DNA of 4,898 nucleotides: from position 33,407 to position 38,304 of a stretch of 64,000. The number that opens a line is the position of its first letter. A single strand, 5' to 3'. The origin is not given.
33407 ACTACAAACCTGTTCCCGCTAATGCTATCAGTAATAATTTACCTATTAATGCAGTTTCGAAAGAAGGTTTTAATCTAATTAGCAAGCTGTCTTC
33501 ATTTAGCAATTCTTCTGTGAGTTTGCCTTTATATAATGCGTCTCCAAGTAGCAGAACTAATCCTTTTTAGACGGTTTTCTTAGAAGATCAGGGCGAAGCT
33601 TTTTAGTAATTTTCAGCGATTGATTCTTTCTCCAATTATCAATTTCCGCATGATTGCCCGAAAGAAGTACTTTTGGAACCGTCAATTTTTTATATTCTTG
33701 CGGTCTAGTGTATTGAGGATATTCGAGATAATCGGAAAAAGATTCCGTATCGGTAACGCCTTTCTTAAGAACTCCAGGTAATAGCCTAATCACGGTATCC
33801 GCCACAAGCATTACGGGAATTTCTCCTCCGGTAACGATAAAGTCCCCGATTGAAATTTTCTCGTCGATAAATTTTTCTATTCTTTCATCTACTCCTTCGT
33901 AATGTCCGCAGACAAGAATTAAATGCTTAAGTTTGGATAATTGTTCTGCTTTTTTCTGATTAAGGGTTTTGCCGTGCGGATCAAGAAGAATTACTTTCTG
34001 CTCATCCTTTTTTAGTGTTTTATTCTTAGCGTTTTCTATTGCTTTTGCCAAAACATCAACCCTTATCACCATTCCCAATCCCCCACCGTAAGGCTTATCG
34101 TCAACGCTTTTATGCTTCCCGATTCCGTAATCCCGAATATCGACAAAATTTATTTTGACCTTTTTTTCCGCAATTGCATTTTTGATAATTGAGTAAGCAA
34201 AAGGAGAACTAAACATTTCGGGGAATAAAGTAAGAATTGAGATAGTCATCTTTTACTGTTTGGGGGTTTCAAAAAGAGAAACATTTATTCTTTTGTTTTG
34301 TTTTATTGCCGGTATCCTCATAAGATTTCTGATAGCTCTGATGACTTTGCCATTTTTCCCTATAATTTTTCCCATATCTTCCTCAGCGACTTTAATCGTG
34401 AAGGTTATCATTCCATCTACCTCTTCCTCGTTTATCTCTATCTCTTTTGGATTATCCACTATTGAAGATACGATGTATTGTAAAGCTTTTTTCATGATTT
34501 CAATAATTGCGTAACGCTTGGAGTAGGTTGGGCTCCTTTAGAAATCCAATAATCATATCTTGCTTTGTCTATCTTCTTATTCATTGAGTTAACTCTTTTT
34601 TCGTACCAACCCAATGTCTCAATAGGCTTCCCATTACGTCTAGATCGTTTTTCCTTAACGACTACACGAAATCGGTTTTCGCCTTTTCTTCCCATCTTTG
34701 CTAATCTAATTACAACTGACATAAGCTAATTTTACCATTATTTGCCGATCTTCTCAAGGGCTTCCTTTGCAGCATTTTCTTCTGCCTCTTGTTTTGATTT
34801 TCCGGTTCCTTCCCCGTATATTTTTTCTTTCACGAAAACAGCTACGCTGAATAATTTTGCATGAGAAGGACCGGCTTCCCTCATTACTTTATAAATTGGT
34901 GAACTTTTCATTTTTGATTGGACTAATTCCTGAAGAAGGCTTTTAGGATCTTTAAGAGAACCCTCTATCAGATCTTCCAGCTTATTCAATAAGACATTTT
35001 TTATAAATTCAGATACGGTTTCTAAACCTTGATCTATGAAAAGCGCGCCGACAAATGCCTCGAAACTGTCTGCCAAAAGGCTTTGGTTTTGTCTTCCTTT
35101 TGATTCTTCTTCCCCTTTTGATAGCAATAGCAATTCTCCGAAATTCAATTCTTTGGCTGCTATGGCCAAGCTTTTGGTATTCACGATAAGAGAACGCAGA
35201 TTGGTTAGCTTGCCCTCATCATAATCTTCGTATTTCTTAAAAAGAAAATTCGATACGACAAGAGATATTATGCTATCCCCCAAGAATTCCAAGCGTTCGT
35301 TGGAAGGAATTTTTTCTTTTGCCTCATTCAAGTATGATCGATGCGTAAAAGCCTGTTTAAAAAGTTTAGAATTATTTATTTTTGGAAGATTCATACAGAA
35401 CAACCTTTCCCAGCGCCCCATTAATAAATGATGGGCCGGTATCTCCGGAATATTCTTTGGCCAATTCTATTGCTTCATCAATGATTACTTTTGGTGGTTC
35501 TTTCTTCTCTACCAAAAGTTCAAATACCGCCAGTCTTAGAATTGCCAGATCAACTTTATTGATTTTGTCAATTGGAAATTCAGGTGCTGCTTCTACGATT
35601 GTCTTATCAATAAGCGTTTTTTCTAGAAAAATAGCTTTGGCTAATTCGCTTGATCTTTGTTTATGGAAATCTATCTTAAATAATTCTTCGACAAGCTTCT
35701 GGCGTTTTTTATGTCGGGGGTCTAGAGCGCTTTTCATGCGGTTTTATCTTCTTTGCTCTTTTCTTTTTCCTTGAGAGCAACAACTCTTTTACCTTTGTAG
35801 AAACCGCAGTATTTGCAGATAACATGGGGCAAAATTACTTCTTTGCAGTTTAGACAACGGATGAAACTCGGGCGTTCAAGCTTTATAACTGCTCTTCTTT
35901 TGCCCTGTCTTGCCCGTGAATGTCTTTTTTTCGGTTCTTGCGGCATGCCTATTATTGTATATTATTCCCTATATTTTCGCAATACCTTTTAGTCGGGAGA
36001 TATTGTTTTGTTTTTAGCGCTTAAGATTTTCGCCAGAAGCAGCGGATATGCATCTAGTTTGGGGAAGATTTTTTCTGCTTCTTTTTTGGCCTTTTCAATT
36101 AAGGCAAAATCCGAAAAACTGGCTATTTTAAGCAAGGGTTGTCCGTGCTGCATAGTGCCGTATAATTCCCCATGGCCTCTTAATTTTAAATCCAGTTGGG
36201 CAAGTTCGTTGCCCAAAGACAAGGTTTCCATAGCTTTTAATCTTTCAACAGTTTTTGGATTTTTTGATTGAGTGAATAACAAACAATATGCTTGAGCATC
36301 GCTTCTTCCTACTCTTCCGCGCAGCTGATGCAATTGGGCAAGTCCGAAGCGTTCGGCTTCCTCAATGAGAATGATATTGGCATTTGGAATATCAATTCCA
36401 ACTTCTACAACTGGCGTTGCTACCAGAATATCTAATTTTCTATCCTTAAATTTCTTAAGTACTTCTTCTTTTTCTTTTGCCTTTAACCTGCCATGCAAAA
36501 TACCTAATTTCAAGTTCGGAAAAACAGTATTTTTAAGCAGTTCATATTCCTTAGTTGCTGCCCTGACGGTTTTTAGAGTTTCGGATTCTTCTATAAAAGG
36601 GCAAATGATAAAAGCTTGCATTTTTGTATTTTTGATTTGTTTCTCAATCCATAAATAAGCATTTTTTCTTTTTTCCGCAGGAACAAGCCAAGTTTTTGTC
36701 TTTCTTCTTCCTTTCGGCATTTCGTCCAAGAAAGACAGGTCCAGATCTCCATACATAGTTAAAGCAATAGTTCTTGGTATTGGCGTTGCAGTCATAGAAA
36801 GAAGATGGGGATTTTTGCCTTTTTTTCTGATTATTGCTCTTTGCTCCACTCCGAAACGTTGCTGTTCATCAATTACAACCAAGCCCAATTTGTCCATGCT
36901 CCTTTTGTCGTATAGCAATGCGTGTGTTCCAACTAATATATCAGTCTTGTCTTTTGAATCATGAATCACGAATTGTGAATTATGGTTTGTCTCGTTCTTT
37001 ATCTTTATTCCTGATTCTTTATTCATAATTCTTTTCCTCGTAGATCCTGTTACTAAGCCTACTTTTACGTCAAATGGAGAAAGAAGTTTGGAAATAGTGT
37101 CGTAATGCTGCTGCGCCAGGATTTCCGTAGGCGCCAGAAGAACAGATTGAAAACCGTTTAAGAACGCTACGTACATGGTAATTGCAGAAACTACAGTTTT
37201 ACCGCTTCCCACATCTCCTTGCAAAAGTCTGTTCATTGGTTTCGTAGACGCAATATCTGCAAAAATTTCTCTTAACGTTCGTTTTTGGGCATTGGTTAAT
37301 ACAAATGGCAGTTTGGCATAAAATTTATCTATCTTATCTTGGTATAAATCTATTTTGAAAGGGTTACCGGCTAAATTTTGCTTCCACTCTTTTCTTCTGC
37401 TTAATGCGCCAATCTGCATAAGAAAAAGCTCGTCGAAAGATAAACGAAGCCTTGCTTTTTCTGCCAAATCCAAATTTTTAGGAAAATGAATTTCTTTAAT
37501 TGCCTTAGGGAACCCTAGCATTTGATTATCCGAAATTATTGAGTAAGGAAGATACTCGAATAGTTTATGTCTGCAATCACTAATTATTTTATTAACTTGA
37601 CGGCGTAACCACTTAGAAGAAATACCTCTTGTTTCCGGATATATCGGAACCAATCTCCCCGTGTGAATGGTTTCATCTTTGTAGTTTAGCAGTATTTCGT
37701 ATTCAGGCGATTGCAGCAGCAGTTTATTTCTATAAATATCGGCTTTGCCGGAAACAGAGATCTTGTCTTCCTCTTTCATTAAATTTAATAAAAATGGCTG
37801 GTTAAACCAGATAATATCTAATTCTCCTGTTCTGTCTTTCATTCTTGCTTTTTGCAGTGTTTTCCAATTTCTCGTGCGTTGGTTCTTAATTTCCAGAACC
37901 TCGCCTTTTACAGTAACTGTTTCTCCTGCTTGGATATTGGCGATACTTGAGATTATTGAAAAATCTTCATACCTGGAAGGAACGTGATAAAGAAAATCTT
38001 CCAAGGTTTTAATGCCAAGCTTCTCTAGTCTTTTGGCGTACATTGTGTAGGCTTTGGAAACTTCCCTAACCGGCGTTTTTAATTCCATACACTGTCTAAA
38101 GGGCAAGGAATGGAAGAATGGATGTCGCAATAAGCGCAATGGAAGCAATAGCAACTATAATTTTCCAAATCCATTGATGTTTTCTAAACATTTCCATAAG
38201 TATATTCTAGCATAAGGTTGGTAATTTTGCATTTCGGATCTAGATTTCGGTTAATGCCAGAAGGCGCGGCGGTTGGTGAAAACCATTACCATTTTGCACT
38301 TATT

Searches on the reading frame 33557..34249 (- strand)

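Call 22: search_protein_families(library=pfam, proteins=[window:33557-34249:-], max_evalue=0.00001)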
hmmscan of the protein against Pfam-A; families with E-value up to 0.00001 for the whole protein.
window:33557-34249:- (230 aa): 1 family
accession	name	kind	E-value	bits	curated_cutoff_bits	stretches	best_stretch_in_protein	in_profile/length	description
PF01746.26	tRNA_m1G_MT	-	8e-55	186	27.3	1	24-220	3-195/195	tRNA (Guanine-1)-methyltransferase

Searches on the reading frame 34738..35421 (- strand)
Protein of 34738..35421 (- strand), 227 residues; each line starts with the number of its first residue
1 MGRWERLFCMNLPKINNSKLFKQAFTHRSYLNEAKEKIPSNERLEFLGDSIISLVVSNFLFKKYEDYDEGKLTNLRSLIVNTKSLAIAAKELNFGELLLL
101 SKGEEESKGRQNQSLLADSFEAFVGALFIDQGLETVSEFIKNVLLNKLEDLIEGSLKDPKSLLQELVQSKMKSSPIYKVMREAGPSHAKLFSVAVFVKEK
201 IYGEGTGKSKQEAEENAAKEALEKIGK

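Call 22: search_protein_families(library=pfam, proteins=[window:34738-35421:-], max_evalue=0.00001)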
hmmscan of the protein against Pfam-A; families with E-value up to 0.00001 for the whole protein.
window:34738-35421:- (227 aa): 4 families
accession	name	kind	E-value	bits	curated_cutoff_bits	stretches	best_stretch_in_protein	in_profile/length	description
PF14622.11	Ribonucleas_3_3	-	4.2e-38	130.8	35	1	17-147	1-127/128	Ribonuclease-III-like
PF00636.31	Ribonuclease_3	-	9.1e-25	87.8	27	1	42-132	1-102/102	Ribonuclease III domain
PF00035.32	dsrm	-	1.9e-18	67.3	23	1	159-224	1-65/66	Double-stranded RNA binding motif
PF22935.1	RM44_endonuclase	-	6.1e-09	36.5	27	1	17-127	19-139/139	Large ribosomal subunit protein mL44, endonuclease domain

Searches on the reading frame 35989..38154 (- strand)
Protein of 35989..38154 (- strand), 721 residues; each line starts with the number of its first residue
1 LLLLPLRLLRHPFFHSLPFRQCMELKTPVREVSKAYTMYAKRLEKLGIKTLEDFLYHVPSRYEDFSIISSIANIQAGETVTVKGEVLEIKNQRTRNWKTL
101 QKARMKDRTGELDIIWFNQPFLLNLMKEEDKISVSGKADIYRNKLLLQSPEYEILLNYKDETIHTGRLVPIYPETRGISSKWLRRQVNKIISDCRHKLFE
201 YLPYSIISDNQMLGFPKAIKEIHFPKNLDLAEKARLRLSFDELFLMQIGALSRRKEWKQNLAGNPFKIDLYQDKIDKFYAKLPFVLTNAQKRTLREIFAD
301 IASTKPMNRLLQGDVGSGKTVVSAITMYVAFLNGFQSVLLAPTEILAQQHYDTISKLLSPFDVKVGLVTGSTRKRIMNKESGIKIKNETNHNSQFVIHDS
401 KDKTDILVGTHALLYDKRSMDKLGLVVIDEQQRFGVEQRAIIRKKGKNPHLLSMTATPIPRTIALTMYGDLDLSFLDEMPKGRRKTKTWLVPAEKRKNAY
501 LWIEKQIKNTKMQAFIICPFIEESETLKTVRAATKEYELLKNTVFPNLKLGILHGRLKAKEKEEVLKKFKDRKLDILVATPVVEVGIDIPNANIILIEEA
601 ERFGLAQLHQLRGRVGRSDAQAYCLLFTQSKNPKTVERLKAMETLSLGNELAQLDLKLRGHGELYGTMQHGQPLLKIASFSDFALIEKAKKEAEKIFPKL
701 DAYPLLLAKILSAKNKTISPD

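Call 22: search_protein_families(library=pfam, proteins=[window:35989-38154:-], max_evalue=0.00001)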
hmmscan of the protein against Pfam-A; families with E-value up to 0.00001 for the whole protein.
window:35989-38154:- (721 aa): 6 families
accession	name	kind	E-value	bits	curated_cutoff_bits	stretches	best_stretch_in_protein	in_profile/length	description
PF00270.35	DEAD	-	2.5e-23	83.1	26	1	290-463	4-164/167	DEAD/DEAH box helicase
PF17191.10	RecG_wedge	-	1.1e-22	80.7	23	1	40-192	13-160/162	RecG wedge domain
PF00271.37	Helicase_C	-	1.2e-19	71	23.5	1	508-618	12-109/110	Helicase conserved C-terminal domain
PF04851.21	ResIII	-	4.2e-13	50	22.5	1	285-458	3-162/164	Type III restriction enzyme, res subunit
PF22590.2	Cas3-like_C_2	-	5e-08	33.6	27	1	528-618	10-104/106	CRISPR-associated nuclease/helicase Cas3, C-terminal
PF01336.31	tRNA_anti-codon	-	2.7e-07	30.8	27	1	80-154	1-74/75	OB-fold nucleic acid binding domain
